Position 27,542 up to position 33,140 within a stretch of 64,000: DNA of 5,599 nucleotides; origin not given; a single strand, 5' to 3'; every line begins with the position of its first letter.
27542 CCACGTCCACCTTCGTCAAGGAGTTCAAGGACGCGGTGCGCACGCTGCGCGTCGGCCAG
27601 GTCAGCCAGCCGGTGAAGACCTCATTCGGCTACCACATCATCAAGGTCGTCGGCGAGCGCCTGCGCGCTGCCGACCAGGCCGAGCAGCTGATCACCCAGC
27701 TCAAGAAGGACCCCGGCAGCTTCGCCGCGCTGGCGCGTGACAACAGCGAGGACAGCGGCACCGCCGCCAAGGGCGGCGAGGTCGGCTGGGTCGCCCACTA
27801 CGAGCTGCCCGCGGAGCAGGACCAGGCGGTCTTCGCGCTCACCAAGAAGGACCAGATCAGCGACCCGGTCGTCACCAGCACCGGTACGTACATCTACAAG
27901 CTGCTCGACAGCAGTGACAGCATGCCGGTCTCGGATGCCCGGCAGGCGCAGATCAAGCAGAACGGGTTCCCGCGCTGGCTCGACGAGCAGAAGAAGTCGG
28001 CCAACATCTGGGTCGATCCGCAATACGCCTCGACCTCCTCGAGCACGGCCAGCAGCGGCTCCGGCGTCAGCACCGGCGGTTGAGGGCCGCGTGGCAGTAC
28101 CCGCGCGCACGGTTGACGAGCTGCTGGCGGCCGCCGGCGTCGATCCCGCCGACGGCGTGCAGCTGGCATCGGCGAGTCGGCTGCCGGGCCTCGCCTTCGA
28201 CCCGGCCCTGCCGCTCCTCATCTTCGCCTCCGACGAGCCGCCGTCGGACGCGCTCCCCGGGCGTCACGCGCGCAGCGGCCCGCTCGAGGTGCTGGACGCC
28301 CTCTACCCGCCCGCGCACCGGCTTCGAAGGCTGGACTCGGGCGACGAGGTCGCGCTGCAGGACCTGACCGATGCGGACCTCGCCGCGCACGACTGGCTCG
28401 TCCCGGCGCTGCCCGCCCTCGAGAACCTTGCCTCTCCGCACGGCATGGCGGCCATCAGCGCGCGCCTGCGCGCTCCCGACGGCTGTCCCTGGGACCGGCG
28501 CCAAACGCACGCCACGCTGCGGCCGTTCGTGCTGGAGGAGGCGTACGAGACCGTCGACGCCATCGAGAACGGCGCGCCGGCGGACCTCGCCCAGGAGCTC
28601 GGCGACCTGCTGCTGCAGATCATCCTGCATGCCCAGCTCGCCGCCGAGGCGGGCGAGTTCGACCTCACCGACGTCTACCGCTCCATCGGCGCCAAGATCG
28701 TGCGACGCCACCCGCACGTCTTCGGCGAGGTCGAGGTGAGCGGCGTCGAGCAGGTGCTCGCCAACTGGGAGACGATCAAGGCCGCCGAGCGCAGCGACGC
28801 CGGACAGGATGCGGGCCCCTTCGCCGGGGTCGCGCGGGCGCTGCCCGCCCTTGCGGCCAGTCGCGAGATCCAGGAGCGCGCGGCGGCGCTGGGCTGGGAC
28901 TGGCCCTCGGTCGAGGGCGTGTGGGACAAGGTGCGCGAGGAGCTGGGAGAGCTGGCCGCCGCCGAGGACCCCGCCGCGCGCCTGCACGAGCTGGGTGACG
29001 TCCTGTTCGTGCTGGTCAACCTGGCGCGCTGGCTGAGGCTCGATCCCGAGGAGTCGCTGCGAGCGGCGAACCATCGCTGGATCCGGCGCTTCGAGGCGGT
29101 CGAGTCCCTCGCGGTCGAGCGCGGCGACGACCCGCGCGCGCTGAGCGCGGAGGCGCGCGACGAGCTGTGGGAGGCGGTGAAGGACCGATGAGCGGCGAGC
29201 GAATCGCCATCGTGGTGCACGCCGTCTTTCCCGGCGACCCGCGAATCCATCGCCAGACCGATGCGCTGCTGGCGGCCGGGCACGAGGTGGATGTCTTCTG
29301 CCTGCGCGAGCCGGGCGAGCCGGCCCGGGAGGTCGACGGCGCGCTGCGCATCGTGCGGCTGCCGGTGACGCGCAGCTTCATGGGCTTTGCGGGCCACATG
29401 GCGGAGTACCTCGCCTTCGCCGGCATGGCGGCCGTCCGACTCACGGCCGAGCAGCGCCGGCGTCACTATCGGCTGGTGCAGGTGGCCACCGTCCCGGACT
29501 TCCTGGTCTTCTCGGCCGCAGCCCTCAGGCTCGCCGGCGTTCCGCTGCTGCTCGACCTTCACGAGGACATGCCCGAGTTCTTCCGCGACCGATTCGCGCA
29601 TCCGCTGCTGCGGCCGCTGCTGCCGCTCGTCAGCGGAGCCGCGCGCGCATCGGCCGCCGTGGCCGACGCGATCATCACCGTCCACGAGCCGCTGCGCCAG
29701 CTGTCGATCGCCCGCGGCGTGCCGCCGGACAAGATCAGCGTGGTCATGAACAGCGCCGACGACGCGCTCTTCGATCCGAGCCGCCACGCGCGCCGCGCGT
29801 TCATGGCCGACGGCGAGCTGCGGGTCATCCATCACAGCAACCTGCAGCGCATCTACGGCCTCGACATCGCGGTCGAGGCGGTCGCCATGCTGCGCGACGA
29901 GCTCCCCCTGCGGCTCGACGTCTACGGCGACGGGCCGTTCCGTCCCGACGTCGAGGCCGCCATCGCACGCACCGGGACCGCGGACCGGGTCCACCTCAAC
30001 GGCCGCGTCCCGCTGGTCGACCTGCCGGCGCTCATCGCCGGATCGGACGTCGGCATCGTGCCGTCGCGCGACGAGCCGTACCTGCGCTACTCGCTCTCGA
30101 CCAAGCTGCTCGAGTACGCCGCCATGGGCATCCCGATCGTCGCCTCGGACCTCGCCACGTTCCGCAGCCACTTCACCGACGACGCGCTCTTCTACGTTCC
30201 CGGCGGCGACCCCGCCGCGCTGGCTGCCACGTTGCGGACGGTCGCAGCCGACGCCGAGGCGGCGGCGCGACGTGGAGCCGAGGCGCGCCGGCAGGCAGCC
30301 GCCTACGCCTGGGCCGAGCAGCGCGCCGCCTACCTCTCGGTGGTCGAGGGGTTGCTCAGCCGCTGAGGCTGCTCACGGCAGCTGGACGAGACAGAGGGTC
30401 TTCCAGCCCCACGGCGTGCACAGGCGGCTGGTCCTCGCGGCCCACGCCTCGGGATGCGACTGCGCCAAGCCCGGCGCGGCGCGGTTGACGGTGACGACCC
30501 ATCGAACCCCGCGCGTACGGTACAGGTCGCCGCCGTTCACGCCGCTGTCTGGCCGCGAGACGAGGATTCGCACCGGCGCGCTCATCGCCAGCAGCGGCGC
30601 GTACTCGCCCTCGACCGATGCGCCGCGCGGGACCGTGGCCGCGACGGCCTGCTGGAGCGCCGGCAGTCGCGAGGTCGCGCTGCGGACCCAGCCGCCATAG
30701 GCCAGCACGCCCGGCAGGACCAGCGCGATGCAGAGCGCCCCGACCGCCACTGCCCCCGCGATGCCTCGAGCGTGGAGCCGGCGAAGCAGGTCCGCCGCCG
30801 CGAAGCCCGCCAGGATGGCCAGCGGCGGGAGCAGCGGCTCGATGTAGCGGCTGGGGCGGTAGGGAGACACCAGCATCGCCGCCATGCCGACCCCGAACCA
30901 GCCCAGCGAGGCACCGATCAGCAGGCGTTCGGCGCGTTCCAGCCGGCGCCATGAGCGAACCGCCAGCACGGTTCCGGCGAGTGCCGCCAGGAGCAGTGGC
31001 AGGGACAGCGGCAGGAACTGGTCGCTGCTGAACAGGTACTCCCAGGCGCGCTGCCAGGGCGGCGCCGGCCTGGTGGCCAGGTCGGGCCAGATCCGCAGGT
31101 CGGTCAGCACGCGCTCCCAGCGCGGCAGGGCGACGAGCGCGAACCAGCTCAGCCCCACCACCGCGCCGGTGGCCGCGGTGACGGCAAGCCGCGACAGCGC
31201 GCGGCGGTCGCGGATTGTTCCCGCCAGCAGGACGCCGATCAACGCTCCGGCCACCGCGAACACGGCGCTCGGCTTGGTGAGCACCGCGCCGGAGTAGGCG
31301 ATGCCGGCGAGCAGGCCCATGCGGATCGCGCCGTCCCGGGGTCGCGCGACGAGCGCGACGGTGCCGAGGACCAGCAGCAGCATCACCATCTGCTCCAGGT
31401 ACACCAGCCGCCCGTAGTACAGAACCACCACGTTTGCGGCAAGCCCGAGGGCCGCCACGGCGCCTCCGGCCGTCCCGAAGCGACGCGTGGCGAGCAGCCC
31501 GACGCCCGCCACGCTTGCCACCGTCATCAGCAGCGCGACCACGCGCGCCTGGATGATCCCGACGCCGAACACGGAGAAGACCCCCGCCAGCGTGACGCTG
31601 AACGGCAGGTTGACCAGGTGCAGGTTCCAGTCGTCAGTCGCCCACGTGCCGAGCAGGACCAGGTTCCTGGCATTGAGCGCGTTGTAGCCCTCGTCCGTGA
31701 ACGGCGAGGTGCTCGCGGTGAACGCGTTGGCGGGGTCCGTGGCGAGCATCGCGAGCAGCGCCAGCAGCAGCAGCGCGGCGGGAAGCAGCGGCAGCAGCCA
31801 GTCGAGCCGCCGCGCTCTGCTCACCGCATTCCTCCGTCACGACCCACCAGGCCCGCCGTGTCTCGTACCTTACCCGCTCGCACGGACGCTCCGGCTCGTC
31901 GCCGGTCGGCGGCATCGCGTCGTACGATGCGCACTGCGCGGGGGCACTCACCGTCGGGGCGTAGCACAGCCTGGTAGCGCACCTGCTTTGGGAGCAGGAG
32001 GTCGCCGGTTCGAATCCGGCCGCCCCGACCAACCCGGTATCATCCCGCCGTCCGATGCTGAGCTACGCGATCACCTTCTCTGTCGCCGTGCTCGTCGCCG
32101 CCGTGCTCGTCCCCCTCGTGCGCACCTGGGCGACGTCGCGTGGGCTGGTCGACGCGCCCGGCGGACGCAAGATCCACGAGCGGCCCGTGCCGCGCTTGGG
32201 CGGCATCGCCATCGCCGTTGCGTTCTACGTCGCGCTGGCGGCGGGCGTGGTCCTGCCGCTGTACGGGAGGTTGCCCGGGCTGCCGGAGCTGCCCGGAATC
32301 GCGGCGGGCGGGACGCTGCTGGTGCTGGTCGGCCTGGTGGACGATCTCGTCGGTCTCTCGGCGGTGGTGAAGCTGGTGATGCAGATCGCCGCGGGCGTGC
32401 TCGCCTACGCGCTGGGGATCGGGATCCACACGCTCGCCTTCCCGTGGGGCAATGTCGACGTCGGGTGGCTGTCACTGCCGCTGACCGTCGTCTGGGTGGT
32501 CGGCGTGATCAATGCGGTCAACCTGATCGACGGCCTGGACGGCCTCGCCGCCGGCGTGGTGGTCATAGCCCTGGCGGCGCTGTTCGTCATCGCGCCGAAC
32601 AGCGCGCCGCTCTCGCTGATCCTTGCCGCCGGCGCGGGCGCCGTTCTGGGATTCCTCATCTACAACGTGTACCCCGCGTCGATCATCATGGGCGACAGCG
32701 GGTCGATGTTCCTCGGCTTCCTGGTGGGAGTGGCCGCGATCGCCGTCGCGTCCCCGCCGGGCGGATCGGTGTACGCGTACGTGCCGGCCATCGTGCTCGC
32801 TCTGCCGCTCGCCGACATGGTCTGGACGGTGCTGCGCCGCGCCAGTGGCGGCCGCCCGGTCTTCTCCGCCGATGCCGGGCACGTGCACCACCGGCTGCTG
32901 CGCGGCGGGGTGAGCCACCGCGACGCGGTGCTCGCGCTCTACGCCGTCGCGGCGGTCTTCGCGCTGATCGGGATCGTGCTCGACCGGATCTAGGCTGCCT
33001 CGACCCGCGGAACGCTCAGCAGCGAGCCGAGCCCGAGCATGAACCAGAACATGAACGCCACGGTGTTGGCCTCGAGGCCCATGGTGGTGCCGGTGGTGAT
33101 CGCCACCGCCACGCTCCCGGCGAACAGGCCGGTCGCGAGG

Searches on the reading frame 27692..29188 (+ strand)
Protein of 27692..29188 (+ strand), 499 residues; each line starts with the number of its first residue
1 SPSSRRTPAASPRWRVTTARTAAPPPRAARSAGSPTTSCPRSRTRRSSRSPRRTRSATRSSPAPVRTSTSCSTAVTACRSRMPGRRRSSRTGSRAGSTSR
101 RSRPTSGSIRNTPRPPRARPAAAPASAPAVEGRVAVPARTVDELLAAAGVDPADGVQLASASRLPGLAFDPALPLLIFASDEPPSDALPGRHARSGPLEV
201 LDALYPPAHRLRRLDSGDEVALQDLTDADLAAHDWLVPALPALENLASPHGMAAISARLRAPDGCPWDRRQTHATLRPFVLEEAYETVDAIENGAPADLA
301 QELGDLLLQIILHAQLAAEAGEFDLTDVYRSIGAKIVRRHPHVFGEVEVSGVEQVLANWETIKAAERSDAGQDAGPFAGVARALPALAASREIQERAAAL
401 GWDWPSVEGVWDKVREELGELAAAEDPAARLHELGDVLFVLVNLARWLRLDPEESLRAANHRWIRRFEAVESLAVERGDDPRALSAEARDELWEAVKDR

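Call 25: search_protein_families(library=pfam, max_evalue=0.001, proteins=[window:27692-29188:+])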
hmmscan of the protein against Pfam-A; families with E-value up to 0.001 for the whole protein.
window:27692-29188:+ (499 aa): 2 families
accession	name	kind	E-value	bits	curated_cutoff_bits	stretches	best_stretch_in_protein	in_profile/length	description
PF03819.22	MazG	-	2.8e-31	108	22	1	271-344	1-74/74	MazG nucleotide pyrophosphohydrolase domain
PF01503.22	PRA-PH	-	6.7e-10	39.7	21.3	0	269-311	22-65/86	Phosphoribosyl-ATP pyrophosphohydrolase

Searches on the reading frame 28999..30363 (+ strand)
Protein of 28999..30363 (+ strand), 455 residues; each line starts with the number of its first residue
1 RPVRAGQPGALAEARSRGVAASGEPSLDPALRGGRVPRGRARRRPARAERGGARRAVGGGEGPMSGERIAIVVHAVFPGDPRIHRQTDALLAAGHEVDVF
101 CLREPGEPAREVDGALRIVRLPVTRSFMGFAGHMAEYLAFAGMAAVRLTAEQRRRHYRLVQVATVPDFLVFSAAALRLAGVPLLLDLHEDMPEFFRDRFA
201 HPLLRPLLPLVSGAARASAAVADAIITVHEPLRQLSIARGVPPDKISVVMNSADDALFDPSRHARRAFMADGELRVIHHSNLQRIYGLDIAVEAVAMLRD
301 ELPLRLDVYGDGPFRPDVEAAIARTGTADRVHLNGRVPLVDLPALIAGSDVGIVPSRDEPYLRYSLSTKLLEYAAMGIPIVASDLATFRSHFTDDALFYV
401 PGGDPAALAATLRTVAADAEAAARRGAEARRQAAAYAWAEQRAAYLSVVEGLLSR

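Call 25: search_protein_families(library=pfam, max_evalue=0.001, proteins=[window:28999-30363:+])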
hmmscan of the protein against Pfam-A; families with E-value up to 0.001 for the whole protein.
window:28999-30363:+ (455 aa): 5 families
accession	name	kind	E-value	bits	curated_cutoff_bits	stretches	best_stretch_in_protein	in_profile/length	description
PF13692.12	Glyco_trans_1_4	-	1.1e-21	78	27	1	275-418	3-142/142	Glycosyl transferases group 1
PF13579.12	Glyco_trans_4_4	-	2.5e-17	64.1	29.7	1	82-251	6-157/158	Glycosyl transferase 4-like domain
PF13439.12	Glyco_transf_4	-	5.3e-17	62.8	28.5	1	84-254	9-167/170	Glycosyltransferase Family 4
PF00534.26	Glycos_transf_1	-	2.7e-16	60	26.4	1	271-431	13-171/172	Glycosyl transferases group 1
PF13524.12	Glyco_trans_1_2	-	5.8e-12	46.2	25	1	303-446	14-142/144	Glycosyl transferase-like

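Call 52: search_protein_families(library=ncbifam, max_evalue=0.00001, proteins=[window:28999-30363:+])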
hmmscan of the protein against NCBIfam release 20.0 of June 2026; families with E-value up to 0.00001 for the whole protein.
window:28999-30363:+ (455 aa): 10 families
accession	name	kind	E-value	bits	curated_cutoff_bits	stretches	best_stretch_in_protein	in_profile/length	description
TIGR03088.1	stp2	hypoth_equivalog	4.6e-18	65.4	409.05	1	226-450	141-371/374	TIGR03088 family PEP-CTERM/XrtA system glycosyltransferase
TIGR04063.1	stp3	hypoth_equivalog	5.2e-18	65.1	442.05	1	220-452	156-395/397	TIGR04063 family PEP-CTERM/XrtA system glycosyltransferase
NF041876.1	EPS_EpsE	equivalog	3.3e-16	59.5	400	1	243-444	185-387/389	exopolysaccharide biosynthesis GT4 family glycosyltransferase EpsE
TIGR03999.1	thiol_BshA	equivalog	3.5e-16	59.1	273.7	1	216-447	139-368/375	N-acetyl-alpha-D-glucosaminyl L-malate synthase BshA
TIGR03449.1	mycothiol_MshA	equivalog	1.3e-11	44.1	462.5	1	225-446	169-397/406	D-inositol-3-phosphate glycosyltransferase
NF007640.0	PRK10307.1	subfamily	2.1e-11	43.4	276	1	218-435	168-389/411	WcaI family glycosyltransferase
TIGR04047.1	MSMEG_0565_glyc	hypoth_equivalog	1e-10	41.3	259.85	1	317-446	244-368/373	MSMEG_0565 family glycosyltransferase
TIGR02149.1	glgA_Coryne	subfamily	6.9e-07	28.7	302.4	1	212-439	135-377/391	glycogen synthase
TIGR04005.1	wcaL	equivalog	9.8e-07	28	537.6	1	239-417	192-369/406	colanic acid biosynthesis glycosyltransferase WcaL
TIGR04157.1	glyco_rSAM_CFB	subfamily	2e-06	27.1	400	1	221-387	169-334/406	TIGR04157 family glycosyltransferase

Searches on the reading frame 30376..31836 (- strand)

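Call 25: search_protein_families(library=pfam, max_evalue=0.001, proteins=[window:30376-31836:-])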
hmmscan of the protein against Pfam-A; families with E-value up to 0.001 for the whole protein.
window:30376-31836:- (487 aa): 1 family
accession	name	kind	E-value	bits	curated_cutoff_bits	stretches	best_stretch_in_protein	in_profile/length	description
PF13231.12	PMT_2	-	7.8e-10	39.6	26.1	1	83-230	10-155/160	Dolichyl-phosphate-mannose-protein mannosyltransferase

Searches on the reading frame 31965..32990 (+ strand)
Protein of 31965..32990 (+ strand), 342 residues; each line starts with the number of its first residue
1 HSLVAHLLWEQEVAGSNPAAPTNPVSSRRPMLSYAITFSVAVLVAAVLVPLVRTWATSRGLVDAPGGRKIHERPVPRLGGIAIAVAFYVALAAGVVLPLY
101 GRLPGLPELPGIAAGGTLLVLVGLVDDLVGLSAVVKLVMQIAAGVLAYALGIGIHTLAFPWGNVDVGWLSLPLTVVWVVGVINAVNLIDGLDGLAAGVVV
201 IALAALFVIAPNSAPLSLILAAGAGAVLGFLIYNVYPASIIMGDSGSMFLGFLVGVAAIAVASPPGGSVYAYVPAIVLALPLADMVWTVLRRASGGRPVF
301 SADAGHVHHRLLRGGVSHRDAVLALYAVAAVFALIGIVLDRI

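Call 25: search_protein_families(library=pfam, max_evalue=0.001, proteins=[window:31965-32990:+])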
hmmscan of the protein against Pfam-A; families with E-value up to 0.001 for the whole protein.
window:31965-32990:+ (342 aa): 1 family
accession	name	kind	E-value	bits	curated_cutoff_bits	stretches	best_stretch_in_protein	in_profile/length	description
PF00953.26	Glycos_transf_4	-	9.8e-39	133.3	27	1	111-261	3-159/160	Glycosyl transferase family 4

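Call 52: search_protein_families(library=ncbifam, max_evalue=0.00001, proteins=[window:32100-32990:+])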
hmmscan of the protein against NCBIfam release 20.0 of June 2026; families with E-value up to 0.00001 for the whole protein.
window:32100-32990:+ (297 aa): 3 families
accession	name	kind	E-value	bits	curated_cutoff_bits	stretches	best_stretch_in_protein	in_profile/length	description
TIGR02380.1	ECA_wecA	exception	1.7e-39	135.9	326.05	1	6-295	17-309/346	UDP-N-acetylglucosamine--undecaprenyl-phosphate N-acetylglucosaminephosphotransferase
NF053644.1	MraY_archaea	equivalog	2.3e-27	96.2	450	1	90-292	152-340/340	pseudomurein biosynthesis MraY family phospho-N-acetylmuramoyl-pentapeptide-transferase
TIGR00445.1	mraY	equivalog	4.1e-19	69.2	192.05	1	84-293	90-316/321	phospho-N-acetylmuramoyl-pentapeptide-transferase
